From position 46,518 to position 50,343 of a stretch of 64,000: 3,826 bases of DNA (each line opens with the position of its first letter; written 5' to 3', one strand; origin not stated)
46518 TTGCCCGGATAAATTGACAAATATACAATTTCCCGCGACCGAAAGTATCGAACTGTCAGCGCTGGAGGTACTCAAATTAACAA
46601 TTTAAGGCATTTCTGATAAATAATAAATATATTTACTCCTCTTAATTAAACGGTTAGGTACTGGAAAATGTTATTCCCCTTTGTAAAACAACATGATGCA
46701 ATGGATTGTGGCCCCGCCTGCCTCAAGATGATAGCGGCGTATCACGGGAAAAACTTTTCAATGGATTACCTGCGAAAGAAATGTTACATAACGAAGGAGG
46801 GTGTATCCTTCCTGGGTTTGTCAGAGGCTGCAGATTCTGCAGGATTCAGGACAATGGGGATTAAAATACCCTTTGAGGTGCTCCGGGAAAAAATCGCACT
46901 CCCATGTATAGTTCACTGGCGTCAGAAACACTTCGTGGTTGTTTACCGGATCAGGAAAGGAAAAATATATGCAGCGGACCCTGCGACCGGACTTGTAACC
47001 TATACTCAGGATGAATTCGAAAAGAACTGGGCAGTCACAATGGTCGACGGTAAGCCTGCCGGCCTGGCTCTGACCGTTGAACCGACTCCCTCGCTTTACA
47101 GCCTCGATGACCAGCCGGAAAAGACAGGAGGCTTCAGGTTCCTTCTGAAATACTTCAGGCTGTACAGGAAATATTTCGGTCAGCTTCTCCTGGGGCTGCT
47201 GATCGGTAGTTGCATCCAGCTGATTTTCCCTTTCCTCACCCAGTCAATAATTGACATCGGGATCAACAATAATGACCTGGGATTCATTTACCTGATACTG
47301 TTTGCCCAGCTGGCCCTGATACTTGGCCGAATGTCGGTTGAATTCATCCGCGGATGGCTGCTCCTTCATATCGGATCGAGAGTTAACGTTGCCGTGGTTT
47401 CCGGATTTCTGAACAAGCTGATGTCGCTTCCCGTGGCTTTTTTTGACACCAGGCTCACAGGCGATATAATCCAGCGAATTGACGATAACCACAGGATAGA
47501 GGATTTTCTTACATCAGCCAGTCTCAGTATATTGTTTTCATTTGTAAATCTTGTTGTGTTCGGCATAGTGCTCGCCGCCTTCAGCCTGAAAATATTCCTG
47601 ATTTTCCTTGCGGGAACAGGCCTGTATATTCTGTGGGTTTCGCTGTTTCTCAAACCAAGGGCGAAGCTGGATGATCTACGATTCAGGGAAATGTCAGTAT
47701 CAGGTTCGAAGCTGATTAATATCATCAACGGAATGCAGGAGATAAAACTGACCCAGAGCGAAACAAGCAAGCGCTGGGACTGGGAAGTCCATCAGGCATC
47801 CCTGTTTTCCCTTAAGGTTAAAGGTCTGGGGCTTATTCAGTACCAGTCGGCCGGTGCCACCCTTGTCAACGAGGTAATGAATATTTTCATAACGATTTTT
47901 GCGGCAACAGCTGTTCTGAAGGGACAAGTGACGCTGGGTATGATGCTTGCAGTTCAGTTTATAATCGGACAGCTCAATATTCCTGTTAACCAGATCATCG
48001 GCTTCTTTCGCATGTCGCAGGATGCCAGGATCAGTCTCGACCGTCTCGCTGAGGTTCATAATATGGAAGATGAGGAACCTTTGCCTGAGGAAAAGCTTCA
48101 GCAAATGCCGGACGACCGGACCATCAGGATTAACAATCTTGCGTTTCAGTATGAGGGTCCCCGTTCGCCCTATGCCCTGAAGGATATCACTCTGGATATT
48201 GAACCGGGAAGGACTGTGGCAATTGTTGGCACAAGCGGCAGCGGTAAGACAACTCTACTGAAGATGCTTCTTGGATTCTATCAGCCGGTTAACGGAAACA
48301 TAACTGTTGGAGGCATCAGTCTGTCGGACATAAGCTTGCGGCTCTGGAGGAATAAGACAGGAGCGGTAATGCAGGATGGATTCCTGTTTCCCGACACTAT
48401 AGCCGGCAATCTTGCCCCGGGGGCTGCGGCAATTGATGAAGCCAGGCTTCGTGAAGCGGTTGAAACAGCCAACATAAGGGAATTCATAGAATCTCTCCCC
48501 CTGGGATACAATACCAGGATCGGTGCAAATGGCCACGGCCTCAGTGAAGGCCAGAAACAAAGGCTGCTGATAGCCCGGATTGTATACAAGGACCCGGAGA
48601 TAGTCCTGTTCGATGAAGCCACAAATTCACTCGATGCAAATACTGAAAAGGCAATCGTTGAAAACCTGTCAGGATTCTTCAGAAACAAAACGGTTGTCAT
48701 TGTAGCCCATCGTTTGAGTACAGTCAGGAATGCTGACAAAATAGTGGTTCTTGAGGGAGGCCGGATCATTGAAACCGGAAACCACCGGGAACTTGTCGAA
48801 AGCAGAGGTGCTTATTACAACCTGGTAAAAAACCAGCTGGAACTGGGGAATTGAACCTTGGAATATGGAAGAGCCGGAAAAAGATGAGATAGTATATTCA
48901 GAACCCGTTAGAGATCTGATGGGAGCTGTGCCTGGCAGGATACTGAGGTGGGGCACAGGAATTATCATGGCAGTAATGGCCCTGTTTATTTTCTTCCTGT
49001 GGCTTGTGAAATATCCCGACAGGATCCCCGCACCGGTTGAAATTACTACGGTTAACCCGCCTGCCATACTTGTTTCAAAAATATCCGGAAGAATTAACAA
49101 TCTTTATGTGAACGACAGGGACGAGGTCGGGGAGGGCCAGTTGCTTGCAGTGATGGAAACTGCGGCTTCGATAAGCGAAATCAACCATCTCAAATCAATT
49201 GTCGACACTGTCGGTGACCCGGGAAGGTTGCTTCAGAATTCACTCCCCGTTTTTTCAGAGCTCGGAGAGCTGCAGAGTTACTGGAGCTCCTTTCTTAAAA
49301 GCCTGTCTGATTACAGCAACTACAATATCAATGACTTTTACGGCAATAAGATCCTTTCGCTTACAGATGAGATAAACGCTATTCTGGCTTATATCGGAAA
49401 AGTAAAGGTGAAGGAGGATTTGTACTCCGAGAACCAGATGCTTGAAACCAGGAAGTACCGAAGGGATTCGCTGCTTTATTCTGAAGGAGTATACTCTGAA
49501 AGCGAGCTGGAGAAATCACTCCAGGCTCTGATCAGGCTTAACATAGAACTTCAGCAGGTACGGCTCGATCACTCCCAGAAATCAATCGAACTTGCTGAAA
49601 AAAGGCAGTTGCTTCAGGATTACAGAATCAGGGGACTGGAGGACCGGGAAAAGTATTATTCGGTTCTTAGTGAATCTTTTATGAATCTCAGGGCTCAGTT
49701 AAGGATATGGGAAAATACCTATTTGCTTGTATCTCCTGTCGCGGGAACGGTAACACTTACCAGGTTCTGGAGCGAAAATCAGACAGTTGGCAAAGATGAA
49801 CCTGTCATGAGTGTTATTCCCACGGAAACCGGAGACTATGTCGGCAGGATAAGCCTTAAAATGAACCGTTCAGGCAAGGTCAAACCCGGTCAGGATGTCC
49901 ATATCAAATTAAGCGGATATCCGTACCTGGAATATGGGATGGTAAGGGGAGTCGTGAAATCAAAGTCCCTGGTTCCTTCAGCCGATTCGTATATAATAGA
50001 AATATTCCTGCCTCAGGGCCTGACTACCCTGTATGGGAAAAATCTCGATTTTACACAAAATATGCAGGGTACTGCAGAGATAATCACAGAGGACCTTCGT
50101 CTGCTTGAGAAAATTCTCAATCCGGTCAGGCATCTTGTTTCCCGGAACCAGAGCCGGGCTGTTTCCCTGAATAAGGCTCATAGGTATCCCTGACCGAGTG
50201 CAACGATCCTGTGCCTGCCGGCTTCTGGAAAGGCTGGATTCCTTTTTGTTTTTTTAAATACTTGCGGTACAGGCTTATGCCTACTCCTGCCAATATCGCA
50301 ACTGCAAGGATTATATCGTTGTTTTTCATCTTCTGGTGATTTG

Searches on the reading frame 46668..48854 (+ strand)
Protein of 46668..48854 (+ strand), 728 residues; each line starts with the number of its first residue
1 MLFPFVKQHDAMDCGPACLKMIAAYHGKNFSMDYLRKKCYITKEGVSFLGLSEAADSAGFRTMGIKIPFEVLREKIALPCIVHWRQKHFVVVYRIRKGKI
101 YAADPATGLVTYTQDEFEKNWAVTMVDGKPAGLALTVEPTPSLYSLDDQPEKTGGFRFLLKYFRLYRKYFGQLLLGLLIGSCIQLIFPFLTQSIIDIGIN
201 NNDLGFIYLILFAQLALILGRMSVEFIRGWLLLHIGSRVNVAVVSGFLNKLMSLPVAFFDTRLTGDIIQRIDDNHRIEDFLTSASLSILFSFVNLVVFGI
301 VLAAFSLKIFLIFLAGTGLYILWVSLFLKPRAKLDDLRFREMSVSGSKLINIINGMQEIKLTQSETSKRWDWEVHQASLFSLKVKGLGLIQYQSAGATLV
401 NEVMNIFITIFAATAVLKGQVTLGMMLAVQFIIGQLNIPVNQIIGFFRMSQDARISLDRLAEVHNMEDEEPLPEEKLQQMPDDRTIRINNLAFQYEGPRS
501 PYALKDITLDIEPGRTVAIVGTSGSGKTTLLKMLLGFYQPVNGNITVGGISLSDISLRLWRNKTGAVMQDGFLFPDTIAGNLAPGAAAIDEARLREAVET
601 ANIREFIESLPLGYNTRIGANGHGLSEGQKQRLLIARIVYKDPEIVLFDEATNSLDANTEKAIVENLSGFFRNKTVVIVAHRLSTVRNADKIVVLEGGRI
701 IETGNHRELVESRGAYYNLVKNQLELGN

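Call 4: search_protein_families(library=pfam, proteins=[window:46668-48854:+])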
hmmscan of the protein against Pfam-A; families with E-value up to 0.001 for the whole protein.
window:46668-48854:+ (728 aa): 5 families
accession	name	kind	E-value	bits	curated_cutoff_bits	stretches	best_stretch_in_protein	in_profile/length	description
PF03412.21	Peptidase_C39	-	1.8e-37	128.6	22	1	3-124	2-124/133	Peptidase C39 family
PF00005.33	ABC_tran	-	1.3e-32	113.7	25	1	504-653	1-137/137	ABC transporter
PF00664.28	ABC_membrane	-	1.4e-27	97.5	28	1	174-437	5-271/274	ABC transporter transmembrane region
PF02463.25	SMC_N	-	2.1e-06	27.8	40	0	625-694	137-210/220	RecF/RecN/SMC N terminal domain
PF13304.12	AAA_21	-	0.0003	21.4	27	0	518-535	3-20/304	AAA domain, putative AbiEii toxin, Type IV TA system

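Call 5: search_protein_families(library=ncbifam, proteins=[window:46668-48854:+], max_evalue=1)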
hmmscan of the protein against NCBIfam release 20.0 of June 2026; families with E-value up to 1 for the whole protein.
window:46668-48854:+ (728 aa): 202 families (the best 25 are shown)
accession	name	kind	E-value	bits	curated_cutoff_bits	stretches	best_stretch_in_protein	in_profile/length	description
TIGR03796.1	NHLM_micro_ABC1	equivalog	2.7e-133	445.7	853.3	1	4-721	3-710/710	NHLP family bacteriocin export ABC transporter peptidase/permease/ATPase subunit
TIGR01193.1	bacteriocin_ABC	subfamily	1.5e-124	417.1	523.85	1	8-721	1-707/708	peptide cleavage/export ABC transporter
TIGR01846.1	type_I_sec_HlyB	subfamily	7.1e-122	408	725.55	1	17-724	3-693/694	type I secretion system permease/ATPase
TIGR03375.1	type_I_sec_LssB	subfamily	3.4e-106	356.1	693.1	1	17-711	5-690/696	type I secretion system permease/ATPase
TIGR03797.1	NHLM_micro_ABC2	equivalog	5e-96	322.7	709.4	1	157-724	125-686/686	NHLP bacteriocin export ABC transporter permease/ATPase subunit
TIGR02204.1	MsbA_rel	hypoth_equivalog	2.4e-91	307.2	780.4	1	156-723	6-575/576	ABC transporter, permease/ATP-binding protein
TIGR02203.1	MsbA_lipidA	equivalog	1e-90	304.9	602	1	156-723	2-569/572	lipid A export permease/ATP-binding protein MsbA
NF045513.1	HepA_fam_ABC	equivalog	3.8e-85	286.5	725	1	215-723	102-609/610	heterocyst formation ABC transporter subunit HepA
NF052233.1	CphA_assoc_ABC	equivalog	3.1e-80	270.5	880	1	153-725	166-745/766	cyanophycin metabolism-associated ABC transporter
NF008381.0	PRK11176.1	equivalog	6.4e-77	259.3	867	1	156-724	13-580/582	lipid A ABC transporter ATP-binding protein/permease MsbA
TIGR00958.1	3a01208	subfamily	5.4e-76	256.3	874.6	1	147-720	140-711/711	antigen peptide transporter 2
NF045998.1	cleave_ABC_plasm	equivalog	5.1e-72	243.1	500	1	7-692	1-670/673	Mbov_0121 family peptidase domain-containing ABC transporter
TIGR02857.1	CydD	equivalog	1.8e-71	241.7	435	1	185-695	20-529/529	thiol reductant ABC exporter subunit CydD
NF010178.0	PRK13657.1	equivalog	3.3e-71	240.5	733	1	160-723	11-570/588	glucan ABC transporter ATP-binding protein/ permease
TIGR01842.1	type_I_sec_PrtD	subfamily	5.6e-68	229.8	510.15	1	199-710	37-541/544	type I secretion system permease/ATPase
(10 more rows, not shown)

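Call 74: search_protein_families(library=padloc, proteins=[window:46668-48854:+], max_evalue=0.001)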
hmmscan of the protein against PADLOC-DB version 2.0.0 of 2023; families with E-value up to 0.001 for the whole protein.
window:46668-48854:+ (728 aa): 6 families
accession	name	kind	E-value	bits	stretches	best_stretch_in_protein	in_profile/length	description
PDLC04135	mad3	-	1.4e-31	108.4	2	613-716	252-363/374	mads_3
PDLC04140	mad8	-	7.6e-08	30.2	1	503-537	16-50/314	mads_8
PDLC04164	AriA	-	3.1e-07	28.2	0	624-687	171-237/253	-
PDLC02914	ATPase-Toprim_I-B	-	3.4e-05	21.2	0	635-722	195-278/443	-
PDLC00290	PtuA1|PtuA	-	0.00059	17.3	0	505-534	15-43/414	AAA ATPase domain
PDLC02980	AriA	-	0.00067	17.7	0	518-539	3-24/304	-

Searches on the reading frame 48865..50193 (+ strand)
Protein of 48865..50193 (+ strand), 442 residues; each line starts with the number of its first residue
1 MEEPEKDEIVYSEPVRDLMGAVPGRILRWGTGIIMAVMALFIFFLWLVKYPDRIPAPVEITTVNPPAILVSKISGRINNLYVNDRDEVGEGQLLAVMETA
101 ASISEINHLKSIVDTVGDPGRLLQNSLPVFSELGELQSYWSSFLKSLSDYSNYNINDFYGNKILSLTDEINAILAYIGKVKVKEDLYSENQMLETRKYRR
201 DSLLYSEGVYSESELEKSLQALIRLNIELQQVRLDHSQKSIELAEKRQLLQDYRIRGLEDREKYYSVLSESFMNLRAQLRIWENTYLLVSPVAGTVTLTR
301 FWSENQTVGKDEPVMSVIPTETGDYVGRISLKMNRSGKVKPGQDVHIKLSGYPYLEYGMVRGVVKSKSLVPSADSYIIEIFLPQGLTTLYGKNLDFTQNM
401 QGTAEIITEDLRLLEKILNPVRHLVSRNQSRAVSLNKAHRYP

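Call 4: search_protein_families(library=pfam, proteins=[window:48865-50193:+])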
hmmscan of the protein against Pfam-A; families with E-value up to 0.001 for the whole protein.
window:48865-50193:+ (442 aa): 1 family
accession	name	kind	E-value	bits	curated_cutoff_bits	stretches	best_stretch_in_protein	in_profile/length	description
PF13437.12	HlyD_3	-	6e-06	27.4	22.2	1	288-365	2-74/106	HlyD family secretion protein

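Call 5: search_protein_families(library=ncbifam, proteins=[window:48865-50193:+], max_evalue=1)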
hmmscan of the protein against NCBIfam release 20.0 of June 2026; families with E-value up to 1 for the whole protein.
window:48865-50193:+ (442 aa): 9 families
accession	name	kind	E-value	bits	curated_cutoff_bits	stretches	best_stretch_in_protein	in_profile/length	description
TIGR01843.1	type_I_hlyD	subfamily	9e-22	77.6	208.65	1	71-425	48-415/422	HlyD family type I secretion periplasmic adaptor subunit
TIGR00998.1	8a0101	subfamily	4.2e-11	42.4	390.8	1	45-362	21-280/334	EmrA/EmrK family multidrug efflux transporter periplasmic adaptor subunit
TIGR01730.1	RND_mfp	subfamily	0.00092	18.3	94.9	1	67-110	27-70/322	efflux RND transporter periplasmic adaptor subunit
TIGR02971.1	heterocyst_DevB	subfamily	0.0011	18.4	129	1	60-102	13-52/327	ABC exporter membrane fusion protein, DevB family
NF009377.1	PRK12740.1-1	equivalog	0.0098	14.3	890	1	306-351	302-348/700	elongation factor G-like protein EF-G2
NF002939.0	PRK03598.1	equivalog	0.041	13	393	0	69-104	47-82/332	secretion protein HlyD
NF007785.0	PRK10476.1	equivalog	0.12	11.2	376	1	51-97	37-79/347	multidrug transporter subunit MdtN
NF008606.0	PRK11578.1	equivalog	0.15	11.1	342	1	72-107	67-102/371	macrolide transporter subunit MacA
TIGR03794.1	NHLM_micro_HlyD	equivalog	0.98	8.2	156.2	0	69-108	61-100/421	NHLP bacteriocin system secretion protein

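Call 74: search_protein_families(library=padloc, proteins=[window:48865-50193:+], max_evalue=0.001)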
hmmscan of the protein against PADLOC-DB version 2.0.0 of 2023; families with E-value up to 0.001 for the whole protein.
window:48865-50193:+ (442 aa): 0 families
